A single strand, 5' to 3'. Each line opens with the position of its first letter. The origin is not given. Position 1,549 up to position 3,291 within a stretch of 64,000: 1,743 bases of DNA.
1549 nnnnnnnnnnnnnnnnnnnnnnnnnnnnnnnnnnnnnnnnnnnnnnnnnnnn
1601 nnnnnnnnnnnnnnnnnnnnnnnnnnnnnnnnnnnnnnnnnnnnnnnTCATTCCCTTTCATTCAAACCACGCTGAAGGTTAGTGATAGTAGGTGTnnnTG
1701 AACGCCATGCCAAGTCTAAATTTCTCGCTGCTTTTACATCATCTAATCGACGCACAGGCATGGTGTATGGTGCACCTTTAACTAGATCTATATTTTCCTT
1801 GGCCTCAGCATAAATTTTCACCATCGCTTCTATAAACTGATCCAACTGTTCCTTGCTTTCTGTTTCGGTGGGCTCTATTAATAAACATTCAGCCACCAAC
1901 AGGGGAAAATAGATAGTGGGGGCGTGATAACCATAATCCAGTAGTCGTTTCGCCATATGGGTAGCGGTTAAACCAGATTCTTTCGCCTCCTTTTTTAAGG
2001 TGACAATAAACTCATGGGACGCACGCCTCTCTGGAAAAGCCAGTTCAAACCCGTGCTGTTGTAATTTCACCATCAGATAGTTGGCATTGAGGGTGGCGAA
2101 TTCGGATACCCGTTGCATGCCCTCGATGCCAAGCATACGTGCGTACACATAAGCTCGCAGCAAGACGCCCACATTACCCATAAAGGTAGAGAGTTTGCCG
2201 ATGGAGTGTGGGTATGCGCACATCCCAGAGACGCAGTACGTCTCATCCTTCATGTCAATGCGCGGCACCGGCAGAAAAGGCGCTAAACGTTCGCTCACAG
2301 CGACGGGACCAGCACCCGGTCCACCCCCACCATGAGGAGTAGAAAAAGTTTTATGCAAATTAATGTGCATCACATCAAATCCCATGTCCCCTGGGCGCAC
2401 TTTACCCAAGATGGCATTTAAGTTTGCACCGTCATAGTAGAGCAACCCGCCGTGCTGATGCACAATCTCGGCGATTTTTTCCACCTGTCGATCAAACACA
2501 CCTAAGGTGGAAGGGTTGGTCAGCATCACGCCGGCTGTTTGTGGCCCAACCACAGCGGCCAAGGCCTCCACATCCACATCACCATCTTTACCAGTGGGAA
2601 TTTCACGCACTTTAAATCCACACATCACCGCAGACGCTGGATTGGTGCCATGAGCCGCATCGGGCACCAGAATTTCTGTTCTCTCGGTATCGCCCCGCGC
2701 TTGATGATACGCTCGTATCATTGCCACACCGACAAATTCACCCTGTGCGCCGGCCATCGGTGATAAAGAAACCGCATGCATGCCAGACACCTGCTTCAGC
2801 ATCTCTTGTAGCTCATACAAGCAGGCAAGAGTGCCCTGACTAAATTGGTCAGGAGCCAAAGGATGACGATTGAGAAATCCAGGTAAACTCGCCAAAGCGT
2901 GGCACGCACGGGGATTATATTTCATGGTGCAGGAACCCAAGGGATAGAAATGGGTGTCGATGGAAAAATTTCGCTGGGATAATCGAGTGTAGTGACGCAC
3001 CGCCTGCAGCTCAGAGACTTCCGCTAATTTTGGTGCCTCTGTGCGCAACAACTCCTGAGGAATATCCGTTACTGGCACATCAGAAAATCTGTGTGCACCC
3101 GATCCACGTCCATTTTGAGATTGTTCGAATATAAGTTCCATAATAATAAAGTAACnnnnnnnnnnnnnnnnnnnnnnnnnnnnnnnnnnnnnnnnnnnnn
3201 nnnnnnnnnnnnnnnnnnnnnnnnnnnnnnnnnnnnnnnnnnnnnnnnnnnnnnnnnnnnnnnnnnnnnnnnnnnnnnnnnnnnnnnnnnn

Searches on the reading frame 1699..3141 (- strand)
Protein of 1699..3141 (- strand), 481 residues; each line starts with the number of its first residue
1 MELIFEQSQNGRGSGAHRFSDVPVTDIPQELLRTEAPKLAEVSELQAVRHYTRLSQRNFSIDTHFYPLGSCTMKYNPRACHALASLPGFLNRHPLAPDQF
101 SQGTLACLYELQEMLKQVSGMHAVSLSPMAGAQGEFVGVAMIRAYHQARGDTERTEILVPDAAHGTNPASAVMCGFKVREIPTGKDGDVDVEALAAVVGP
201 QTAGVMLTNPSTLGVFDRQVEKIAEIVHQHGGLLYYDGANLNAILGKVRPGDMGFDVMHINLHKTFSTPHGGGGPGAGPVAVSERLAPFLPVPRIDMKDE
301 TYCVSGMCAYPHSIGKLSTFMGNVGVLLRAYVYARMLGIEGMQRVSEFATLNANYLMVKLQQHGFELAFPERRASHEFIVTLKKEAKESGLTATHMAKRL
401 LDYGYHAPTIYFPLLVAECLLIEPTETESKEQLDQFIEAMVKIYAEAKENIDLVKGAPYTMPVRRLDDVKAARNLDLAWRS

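Call 49: search_protein_families(library=pfam, proteins=[L094:11052-11516:+, L094:12071-12412:+, L094:12492-13451:+, L091:3329-4735:+], max_evalue=0.01)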
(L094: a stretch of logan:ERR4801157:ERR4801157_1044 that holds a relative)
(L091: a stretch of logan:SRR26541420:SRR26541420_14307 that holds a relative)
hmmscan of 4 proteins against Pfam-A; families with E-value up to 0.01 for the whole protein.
L094:11052-11516:+ (154 aa): 0 families

L094:12071-12412:+ (113 aa): 1 family
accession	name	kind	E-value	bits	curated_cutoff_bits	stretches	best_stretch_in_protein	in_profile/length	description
PF04932.20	Wzy_C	-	0.00038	20.7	31.7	1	14-37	126-149/149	O-Antigen ligase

L094:12492-13451:+ (319 aa): 0 families

L091:3329-4735:+ (468 aa): 0 families
